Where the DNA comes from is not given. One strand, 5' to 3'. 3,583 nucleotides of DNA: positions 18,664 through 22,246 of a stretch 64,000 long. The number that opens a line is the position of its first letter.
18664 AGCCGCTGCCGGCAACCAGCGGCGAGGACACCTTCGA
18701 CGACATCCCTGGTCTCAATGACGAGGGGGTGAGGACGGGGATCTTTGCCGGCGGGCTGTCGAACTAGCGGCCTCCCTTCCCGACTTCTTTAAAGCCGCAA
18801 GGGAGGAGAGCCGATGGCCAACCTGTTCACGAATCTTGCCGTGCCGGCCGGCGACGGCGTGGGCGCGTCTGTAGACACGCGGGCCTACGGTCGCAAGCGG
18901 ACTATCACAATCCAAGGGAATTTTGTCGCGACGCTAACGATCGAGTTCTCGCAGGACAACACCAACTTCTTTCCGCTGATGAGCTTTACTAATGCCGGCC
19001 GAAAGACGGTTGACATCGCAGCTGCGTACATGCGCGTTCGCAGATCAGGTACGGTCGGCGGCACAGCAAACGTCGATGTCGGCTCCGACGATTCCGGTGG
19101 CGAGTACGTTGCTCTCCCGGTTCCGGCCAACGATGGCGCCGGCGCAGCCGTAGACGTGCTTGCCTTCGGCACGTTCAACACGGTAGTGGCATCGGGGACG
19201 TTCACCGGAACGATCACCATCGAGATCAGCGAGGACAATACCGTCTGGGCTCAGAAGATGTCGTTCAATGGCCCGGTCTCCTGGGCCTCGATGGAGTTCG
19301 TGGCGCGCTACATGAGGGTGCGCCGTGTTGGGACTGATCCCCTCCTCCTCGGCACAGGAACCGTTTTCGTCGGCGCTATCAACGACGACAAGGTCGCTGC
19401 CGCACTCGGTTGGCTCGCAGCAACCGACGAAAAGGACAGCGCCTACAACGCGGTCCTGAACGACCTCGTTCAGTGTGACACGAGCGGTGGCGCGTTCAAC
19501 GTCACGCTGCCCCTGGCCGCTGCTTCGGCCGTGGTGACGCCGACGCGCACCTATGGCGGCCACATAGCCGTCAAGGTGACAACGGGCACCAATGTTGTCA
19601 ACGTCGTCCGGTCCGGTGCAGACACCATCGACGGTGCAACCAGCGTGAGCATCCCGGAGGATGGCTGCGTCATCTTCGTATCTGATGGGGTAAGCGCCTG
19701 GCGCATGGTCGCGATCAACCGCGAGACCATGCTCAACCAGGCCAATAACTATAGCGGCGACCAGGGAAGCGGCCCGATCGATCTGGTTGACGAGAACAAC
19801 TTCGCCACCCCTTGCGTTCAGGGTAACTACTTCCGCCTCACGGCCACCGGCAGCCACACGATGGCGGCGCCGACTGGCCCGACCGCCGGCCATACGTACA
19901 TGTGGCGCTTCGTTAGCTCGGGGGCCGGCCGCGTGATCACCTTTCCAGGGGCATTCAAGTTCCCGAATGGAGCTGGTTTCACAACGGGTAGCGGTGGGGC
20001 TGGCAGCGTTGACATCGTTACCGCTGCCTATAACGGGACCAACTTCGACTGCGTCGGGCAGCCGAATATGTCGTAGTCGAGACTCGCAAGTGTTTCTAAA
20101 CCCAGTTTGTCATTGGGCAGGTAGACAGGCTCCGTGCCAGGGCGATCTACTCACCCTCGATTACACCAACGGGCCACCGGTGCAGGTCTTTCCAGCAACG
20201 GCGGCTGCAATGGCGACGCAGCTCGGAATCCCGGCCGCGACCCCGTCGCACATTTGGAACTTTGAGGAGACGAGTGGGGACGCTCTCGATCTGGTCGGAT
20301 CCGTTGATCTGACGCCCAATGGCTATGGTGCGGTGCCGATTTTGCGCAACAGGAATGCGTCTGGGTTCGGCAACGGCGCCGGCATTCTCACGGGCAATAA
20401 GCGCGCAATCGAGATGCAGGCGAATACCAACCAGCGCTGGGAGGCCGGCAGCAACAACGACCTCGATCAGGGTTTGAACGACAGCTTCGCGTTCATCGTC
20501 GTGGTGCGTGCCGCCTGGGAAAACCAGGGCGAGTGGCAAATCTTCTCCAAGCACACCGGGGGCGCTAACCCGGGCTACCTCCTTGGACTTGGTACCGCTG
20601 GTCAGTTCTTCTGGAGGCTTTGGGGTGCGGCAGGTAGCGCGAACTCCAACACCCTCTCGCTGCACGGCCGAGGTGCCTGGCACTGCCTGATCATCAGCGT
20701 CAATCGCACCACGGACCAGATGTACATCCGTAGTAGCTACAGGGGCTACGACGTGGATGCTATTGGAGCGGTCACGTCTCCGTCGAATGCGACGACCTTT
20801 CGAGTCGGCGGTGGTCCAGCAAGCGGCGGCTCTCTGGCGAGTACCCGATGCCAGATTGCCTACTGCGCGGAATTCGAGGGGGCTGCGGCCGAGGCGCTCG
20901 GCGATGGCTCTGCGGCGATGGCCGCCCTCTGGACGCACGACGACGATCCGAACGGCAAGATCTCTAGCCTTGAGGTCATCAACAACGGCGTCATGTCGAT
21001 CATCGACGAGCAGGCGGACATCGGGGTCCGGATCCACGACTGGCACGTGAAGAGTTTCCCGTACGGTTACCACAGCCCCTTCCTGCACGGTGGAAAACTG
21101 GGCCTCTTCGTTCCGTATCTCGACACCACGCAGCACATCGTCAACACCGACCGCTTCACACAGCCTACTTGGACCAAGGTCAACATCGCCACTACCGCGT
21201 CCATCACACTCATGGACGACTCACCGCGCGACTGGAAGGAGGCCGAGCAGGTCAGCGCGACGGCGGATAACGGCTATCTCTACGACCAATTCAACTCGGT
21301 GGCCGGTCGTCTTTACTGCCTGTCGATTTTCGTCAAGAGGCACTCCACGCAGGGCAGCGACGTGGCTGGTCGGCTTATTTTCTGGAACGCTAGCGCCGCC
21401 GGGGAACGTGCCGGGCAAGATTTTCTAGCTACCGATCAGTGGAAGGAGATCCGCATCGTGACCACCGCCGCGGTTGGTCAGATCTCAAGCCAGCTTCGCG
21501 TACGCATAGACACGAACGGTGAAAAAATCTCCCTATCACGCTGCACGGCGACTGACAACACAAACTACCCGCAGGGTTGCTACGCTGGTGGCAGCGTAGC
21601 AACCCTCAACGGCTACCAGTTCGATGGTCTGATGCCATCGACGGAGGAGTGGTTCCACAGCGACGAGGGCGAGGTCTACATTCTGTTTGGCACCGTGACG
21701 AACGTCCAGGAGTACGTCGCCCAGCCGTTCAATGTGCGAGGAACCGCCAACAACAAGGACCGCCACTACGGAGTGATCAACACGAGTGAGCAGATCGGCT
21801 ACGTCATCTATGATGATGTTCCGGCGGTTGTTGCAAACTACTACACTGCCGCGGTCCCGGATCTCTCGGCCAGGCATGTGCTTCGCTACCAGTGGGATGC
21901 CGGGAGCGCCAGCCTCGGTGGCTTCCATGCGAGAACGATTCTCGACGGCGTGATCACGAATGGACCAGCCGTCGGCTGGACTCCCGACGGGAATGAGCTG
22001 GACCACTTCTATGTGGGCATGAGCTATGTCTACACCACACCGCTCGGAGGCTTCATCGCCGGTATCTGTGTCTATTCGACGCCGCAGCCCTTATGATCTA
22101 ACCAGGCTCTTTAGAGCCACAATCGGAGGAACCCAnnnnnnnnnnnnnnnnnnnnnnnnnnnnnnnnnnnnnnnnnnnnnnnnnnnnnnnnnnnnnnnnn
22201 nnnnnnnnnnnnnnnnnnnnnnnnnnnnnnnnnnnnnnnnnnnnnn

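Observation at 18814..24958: Four-member family of modular surface proteins: conserved double beta-domain N-terminus with swapped C-terminal modules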

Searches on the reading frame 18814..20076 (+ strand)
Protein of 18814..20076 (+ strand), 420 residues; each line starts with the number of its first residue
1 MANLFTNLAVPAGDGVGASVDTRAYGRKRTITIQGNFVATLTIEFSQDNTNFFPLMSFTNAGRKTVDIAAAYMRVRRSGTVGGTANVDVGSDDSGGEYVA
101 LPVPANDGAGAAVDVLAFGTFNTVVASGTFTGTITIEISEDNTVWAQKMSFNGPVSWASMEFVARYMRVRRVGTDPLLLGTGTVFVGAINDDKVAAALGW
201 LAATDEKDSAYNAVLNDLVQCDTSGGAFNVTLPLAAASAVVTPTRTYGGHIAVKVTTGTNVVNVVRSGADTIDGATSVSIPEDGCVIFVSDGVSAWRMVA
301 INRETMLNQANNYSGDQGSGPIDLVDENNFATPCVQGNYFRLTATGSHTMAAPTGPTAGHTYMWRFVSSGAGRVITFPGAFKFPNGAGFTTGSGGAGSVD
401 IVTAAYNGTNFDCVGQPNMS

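Call 5: search_protein_families(library=pfam, proteins=[window:18814-20076:+], max_evalue=1)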
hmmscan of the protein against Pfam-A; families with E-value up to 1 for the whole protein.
window:18814-20076:+ (420 aa): 0 families

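Call 6: search_protein_families(library=phrogs, proteins=[window:18814-20076:+], max_evalue=0.1)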
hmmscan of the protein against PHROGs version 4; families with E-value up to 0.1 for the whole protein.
window:18814-20076:+ (420 aa): 1 family
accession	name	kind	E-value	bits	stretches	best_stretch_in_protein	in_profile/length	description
phrog_4302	-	unknown function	0.0038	17.1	1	198-270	254-320/499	-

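Call 29: predict_structure(alignment_id=A3)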
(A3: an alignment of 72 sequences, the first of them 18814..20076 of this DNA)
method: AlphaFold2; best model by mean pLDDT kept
length: 420 residues; sequences in the alignment: 72
mean_pLDDT: 67.2   pTM: 0.54
mean pLDDT of the five models: 67.2, 67.0, 66.7, 66.2, 65.6
residues with pLDDT >= 90: 185; 70-90: 7; 50-70: 17; < 50: 211
segments of 3 or more residues with pLDDT < 50: 198-225, 233-286, 288-304, 308-315, 317-364, 366-417
pLDDT, mean of each block of 10 residues (from residue 1): 95 98 98 98 98 98 98 98 98 97 97 97 96 98 98 94 98 94 96 58 44 44 50 47 38 38 43 38 45 43 48 45 39 36 39 40 43 40 41 38 42 39
secondary structure, 60 per line:
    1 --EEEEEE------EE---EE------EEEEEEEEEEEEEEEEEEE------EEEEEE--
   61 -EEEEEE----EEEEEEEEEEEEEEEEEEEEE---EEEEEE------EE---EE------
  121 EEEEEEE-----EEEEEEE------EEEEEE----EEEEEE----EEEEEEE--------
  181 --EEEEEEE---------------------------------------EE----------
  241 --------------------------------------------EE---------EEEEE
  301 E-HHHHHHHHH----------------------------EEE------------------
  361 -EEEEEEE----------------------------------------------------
elements in order: E3-8 E28-46 E53-58 E62-67 E72-92 E96-101 E121-127 E133-139 E146-151 E156-161 E166-172 E183-189 E296-301 H303-311 E340-342 E362-368
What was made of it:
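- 18814..20076 (+): Family member 1 (420 aa): N-module plus two distal modules. AF2 residues 1-190 pLDDT 94-98, remainder below 50 (call 29).
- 18814..19383 (+): N-module of member 1: repeat 1 at 18814-19098, repeat 2 at 19099-19383. Two all-beta domains in the AF2 model (call 29).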

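Call 31: fold_search(model_id=the predicted structure, library=pdb)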
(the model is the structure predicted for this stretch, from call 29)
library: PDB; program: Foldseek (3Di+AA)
matches with E <= 10: 1450; with E <= 0.001: 57
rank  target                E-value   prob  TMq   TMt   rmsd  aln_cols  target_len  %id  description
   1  6i56_A                4.1e-07  1.00  0.19  0.28  21.6       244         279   13  Crystal structure of PBSX exported protein XepA (released 2019-11-20)
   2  6i56_B                5.6e-07  1.00  0.19  0.28  22.2       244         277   13  Crystal structure of PBSX exported protein XepA (released 2019-11-20)
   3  6i56_C                8.8e-07  1.00  0.19  0.27  22.0       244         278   14  Crystal structure of PBSX exported protein XepA (released 2019-11-20)
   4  6i56_D                2.7e-06  1.00  0.18  0.27  22.8       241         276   13  Crystal structure of PBSX exported protein XepA (released 2019-11-20)
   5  7kwo_A                1.6e-05  1.00  0.19  0.09  12.6       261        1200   14  rFVIIIFc-VWF-XTEN (BIVV001) (released 2021-03-03)
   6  1sdd_B                1.7e-05  1.00  0.19  0.14  12.7       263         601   11  Crystal Structure of Bovine Factor Vai (released 2004-06-29)
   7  4qdq_A                1.9e-05  1.00  0.26  0.32   8.0       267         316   13  Physical basis for Nrp2 ligand binding (released 2015-04-15)
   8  4bxs_V                1.9e-05  1.00  0.19  0.08  11.4       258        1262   12  Crystal Structure of the Prothrombinase Complex from the Venom of Pseudonaja Textilis (released 2013-07-31)
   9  2orz_A                4.4e-05  1.00  0.25  0.32   9.1       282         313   12  Structural Basis for Ligand Binding and Heparin Mediated Activation of Neuropilin (released 2007-04-03)
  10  8ivw_D                5.4e-05  1.00  0.28  0.28   6.5       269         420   14  Crystal structure of NRP2 in complex with aNRP2-10 Fab fragment (released 2023-07-12)
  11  4qdr                  5.4e-05  1.00  0.26  0.32   7.2       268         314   14  Physical basis for Nrp2 ligand binding (released 2015-04-15)
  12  9eou_A                5.7e-05  1.00  0.25  0.31   8.1       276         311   13  Crystal Structure of the b1b2 domains from Human Neuropilin-1 in complex with a peptide. (released 2024-06-26)
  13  2qqm_A                6.3e-05  1.00  0.28  0.27   7.3       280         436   12  Crystal Structure of the a2b1b2 Domains from Human Neuropilin-1 (released 2007-11-20)
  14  2qqo_B                6.9e-05  1.00  0.27  0.26   6.6       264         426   14  Crystal Structure of the a2b1b2 Domains from Human Neuropilin-2 (released 2007-11-20)
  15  7kbt_A                6.9e-05  1.00  0.19  0.08  13.2       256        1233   14  Factor VIII in complex with the anti-C2 domain antibody, G99 (released 2020-11-18)
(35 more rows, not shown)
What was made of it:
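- On XepA/YomS family: The two-domain fold matches (call 31).
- Checked: Foldseek does recover tandem discoidin pairs (call 31).
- The best PDB match is XepA (E 4e-7, call 31). The N-module also resembles lectin-type domains: discoidin pairs and botulinum HA70 (call 31). The top PDB fold hit is XepA, from a lysis cassette, followed by lectin-like domains: discoidin pairs, HA70, and a collagenase collagen-binding domain (call 31). The N-module has a lectin-like fold (call 31).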

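Call 33: fold_search(model_id=the predicted structure, library=viral)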
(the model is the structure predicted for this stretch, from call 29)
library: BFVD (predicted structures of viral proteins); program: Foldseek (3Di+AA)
matches with E <= 10: 667; with E <= 0.001: 35
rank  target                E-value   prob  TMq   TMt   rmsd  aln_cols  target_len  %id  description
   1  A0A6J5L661            1.9e-12  1.00  0.20  0.14  25.3       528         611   13  Uncharacterized protein [uncultured Caudovirales phage]
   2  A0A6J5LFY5            6.0e-10  1.00  0.19  0.17  24.4       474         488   12  Uncharacterized protein [uncultured Caudovirales phage]
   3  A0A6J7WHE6            8.1e-10  1.00  0.21  0.16  31.2       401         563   14  Uncharacterized protein [uncultured Caudovirales phage]
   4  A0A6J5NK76            3.0e-08  1.00  0.17  0.18  31.1       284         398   15  Uncharacterized protein [uncultured Caudovirales phage]
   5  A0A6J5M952            7.8e-08  1.00  0.19  0.17  25.2       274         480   18  Uncharacterized protein [uncultured Caudovirales phage]
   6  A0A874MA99            3.8e-07  1.00  0.19  0.27  21.9       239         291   16  Uncharacterized protein [Synechococcus phage S-SRP01]
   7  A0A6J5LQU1            1.2e-06  1.00  0.20  0.12   9.8       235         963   14  Uncharacterized protein [uncultured Caudovirales phage]
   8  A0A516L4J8            3.9e-06  1.00  0.18  0.20  27.5       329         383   12  (no name in the UniProt tables at hand)
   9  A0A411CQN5            5.6e-06  1.00  0.21  0.36   9.1       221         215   16  Uncharacterized protein [Arthrobacter phage Sonali]
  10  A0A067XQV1            7.6e-06  1.00  0.20  0.25  13.6       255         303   13  (no name in the UniProt tables at hand)
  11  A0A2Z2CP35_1          1.3e-05  0.99  0.18  0.06  34.7       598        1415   10  (no name in the UniProt tables at hand)
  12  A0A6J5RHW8            3.8e-05  1.00  0.20  0.07  28.6       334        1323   19  Uncharacterized protein [uncultured Caudovirales phage]
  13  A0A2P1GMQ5            5.8e-05  0.75  0.12  0.09  29.8       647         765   10  Capsid protein [Guangdong fish caecilians hepevirus]
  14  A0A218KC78            6.7e-05  0.85  0.13  0.09  46.6       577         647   11  CBM-cenC domain-containing protein [Bacillus phage PBC2]
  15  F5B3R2                9.6e-05  1.00  0.17  0.12  14.9       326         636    8  (no name in the UniProt tables at hand)
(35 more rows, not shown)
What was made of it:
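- The best BFVD fold matches are uncharacterised proteins labelled uncultured Caudovirales (call 33).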

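Call 41: search_protein_families(library=pfam, alignment_id=A3, max_evalue=0.01)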
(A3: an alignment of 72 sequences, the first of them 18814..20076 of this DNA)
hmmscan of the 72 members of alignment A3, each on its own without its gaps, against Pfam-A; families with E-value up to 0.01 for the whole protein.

A. member 1, window:18814-20076:+ (420 aa): 0 families

B. families by the number of members that match (of 72 scanned): 6 families
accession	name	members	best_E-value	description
PF00754.31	F5_F8_type_C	6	9.3e-05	F5/8 type C domain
PF22633.2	F5_F8_type_C_2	5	2.3e-05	NedA-like, galactose-binding domain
PF12708.12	Pect-lyase_RHGA_epim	1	1e-08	Rhamnogalacturonase A/epimerase, pectate lyase-like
PF19912.4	DUF6385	1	0.00037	Domain of unknown function (DUF6385)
PF02012.26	BNR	1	0.00055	BNR/Asp-box repeat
PF12218.14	End_N_terminal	1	0.0073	N terminal extension of bacteriophage endosialidase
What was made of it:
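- On Pfam F5_F8_type_C (discoidin, PF00754): Six of 72 members match at E up to 0.01 (call 41).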

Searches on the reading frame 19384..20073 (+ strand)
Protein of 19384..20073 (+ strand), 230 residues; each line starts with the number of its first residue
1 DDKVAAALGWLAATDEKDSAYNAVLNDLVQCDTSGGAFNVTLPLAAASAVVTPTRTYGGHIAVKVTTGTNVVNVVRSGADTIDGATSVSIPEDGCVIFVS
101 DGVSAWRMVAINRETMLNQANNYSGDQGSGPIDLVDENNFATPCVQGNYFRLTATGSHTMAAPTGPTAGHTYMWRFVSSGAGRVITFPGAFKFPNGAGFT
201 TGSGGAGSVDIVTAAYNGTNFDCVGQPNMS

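Call 43: search_dna_similar(query=window:19384-20073:+, collection=phages, mode=protein, max_evalue=0.001, max_rows=25)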
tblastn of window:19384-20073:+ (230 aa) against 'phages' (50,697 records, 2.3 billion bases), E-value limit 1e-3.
No match.

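Call 68: search_solved_structures(query=window:19384-20073:+, max_evalue=5)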
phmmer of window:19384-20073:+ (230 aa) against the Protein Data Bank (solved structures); distinct sequences matched with E-value up to 5: 0.

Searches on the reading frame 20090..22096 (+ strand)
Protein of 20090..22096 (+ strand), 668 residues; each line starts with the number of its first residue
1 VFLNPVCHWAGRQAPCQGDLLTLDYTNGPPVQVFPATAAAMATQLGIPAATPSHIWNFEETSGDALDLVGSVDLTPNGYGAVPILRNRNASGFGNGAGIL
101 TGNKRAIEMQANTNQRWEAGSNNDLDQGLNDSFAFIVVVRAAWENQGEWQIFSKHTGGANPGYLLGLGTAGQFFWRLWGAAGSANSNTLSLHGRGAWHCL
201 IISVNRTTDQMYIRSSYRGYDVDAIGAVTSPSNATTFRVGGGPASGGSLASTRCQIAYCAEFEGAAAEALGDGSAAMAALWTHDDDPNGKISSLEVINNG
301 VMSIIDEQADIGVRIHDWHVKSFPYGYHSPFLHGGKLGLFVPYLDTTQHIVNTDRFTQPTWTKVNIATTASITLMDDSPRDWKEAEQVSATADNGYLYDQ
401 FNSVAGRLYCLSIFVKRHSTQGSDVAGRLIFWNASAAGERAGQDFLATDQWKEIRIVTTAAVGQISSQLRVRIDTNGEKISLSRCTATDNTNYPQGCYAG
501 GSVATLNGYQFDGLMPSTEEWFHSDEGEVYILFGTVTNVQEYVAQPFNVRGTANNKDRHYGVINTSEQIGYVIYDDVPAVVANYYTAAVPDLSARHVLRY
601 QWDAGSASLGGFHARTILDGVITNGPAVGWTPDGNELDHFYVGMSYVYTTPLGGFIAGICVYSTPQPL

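Call 5: search_protein_families(library=pfam, proteins=[window:20090-22096:+], max_evalue=1)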
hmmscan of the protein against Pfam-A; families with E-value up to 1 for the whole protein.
window:20090-22096:+ (668 aa): 0 families

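Call 6: search_protein_families(library=phrogs, proteins=[window:20090-22096:+], max_evalue=0.1)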
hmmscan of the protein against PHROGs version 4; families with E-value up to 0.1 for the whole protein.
window:20090-22096:+ (668 aa): 0 families

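Call 40: search_solved_structures(query=window:20090-22096:+, max_evalue=1)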
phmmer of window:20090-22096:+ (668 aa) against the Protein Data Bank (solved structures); distinct sequences matched with E-value up to 1: 0.

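Call 85: find_homologous_proteins(query=window:20090-22096:+, max_evalue=0.001)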
Query window:20090-22096:+ (668 aa): 5 proteins with E <= 0.001 among 8000 candidates.
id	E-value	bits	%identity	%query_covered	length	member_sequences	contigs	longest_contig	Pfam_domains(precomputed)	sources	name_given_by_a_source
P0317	0.0e+0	1456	100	94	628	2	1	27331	-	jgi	jgi:hypothetical protein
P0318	2.4e-237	808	68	79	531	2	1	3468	-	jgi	jgi:hypothetical protein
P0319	4.7e-132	460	40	100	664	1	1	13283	-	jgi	jgi:hypothetical protein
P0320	2.3e-84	302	30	100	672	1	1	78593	-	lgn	-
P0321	2.4e-35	140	29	96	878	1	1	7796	PF13385.14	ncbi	-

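Call 87: search_solved_structures(query=A8, max_evalue=1)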
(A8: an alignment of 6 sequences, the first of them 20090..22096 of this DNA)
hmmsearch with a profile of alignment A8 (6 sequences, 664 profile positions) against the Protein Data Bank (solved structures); distinct sequences matched with E-value up to 1: 7.
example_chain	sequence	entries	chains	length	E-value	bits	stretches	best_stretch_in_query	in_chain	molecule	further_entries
4zkt_B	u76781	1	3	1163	0.00092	20.9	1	55-214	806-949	Botulinum neurotoxin type E, nontoxic-nonhemagglutinin component, NTNH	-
9arj_B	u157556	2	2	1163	0.00092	20.9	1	55-214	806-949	Peptidase M27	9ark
9arl_B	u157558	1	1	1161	0.0046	18.6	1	116-213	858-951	NtnH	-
9ea9_B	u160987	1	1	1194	0.0047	18.6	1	116-213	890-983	Non-toxic nonhemagglutinin type A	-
3v0a_B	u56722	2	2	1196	0.0047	18.6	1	116-213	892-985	NTNH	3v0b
4m5p_A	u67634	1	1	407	0.1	14.2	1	174-318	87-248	NADPH dehydrogenase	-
9qc7_B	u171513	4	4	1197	0.4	12.2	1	116-226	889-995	Non-toxic non-hemagglutinin component | Botulinum neurotoxin type B1, nontoxic-nonhemagglutinin component, NTNH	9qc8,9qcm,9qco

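Call 88: search_protein_families(library=pfam, proteins=[P0319, P0320, P0321], max_evalue=0.1)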
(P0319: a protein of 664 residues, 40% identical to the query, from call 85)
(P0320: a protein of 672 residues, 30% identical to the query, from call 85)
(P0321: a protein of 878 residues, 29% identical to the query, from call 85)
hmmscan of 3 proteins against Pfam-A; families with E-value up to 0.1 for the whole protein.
P0319 (664 aa): 0 families

P0320 (672 aa): 1 family
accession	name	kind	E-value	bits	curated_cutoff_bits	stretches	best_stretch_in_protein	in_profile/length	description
PF13385.13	Laminin_G_3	-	3.3e-05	24.5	27.6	1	568-668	50-142/151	Concanavalin A-like lectin/glucanases superfamily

P0321 (878 aa): 2 families
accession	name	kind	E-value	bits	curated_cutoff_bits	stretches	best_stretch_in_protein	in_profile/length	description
PF13385.13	Laminin_G_3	-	6.8e-13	49.5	27.6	2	113-252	3-143/151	Concanavalin A-like lectin/glucanases superfamily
PF02210.31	Laminin_G_2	-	0.00014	22.8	22.9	1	166-233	30-99/126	Laminin G domain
